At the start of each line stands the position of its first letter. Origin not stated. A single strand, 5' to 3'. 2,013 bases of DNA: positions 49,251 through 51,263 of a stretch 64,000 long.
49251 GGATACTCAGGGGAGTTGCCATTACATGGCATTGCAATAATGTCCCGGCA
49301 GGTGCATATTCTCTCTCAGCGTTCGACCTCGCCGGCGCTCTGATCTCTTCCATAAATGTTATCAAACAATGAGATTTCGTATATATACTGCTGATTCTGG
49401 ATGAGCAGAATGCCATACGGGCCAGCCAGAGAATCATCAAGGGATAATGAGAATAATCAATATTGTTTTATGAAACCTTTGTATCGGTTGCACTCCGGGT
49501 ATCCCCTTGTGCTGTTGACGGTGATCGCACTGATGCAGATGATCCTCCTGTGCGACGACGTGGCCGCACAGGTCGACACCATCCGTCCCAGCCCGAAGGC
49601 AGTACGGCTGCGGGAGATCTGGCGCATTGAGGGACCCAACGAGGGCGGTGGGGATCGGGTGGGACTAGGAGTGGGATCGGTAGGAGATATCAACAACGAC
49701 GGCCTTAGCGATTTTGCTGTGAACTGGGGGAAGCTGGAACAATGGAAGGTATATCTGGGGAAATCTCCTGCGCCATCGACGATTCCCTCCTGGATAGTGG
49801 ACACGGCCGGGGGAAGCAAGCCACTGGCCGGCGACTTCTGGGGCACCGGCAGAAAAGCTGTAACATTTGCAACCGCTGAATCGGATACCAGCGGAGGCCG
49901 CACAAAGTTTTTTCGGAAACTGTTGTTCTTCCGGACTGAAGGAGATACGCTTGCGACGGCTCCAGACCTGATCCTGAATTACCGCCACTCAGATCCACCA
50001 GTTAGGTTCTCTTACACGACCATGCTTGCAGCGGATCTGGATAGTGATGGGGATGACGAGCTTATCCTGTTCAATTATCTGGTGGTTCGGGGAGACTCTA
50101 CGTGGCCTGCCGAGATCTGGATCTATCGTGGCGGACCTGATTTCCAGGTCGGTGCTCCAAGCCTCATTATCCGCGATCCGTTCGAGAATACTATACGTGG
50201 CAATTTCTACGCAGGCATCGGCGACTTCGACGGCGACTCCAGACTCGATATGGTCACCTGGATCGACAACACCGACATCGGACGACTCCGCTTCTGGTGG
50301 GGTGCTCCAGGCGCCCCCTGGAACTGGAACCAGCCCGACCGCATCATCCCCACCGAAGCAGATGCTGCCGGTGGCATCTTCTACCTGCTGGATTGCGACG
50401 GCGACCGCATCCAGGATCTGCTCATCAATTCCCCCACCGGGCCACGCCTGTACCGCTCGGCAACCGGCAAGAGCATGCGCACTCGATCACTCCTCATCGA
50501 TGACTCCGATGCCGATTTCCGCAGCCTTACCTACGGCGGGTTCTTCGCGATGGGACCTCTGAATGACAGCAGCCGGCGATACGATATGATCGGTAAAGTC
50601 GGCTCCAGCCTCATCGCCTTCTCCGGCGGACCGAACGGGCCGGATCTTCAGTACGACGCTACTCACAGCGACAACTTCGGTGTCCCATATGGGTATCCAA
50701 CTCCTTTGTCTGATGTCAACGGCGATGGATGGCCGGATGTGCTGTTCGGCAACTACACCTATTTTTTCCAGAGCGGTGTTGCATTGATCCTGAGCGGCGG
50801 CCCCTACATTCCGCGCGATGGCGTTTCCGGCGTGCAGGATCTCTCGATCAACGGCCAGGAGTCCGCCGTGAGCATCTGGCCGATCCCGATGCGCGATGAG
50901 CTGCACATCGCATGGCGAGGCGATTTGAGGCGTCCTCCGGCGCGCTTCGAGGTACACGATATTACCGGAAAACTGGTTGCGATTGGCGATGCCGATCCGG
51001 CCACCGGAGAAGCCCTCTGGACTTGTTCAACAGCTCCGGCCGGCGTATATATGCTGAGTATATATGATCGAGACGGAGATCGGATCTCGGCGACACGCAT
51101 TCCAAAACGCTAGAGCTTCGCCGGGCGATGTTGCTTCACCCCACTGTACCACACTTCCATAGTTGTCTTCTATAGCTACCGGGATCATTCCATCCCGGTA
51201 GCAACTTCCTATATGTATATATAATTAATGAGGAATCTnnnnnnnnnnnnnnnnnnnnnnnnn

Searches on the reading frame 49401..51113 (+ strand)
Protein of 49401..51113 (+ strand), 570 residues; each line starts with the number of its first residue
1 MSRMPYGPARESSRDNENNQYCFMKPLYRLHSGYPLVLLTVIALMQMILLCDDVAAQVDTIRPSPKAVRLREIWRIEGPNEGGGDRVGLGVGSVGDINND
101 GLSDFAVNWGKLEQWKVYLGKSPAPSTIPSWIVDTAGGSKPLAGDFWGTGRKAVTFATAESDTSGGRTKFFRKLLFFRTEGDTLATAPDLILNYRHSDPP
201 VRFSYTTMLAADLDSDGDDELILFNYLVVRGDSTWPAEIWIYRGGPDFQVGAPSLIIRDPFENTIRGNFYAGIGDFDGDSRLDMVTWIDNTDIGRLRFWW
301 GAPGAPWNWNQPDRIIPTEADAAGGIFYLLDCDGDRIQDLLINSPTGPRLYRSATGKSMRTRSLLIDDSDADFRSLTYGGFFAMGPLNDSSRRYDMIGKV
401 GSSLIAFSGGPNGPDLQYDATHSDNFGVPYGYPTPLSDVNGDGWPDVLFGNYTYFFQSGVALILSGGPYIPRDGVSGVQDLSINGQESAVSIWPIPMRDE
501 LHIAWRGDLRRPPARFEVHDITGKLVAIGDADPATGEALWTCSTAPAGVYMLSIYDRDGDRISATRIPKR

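Call 23: search_protein_families(library=pfam, proteins=[window:49401-51113:+], max_evalue=0.001)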
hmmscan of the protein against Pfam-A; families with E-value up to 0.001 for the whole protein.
window:49401-51113:+ (570 aa): 2 families
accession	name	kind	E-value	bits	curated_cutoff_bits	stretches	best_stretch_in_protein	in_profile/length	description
PF13517.12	FG-GAP_3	-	9.6e-11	42.6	26.9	1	275-342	1-61/61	FG-GAP-like repeat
PF01839.29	FG-GAP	-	2.8e-10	40.3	22.1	0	437-454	8-25/37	FG-GAP repeat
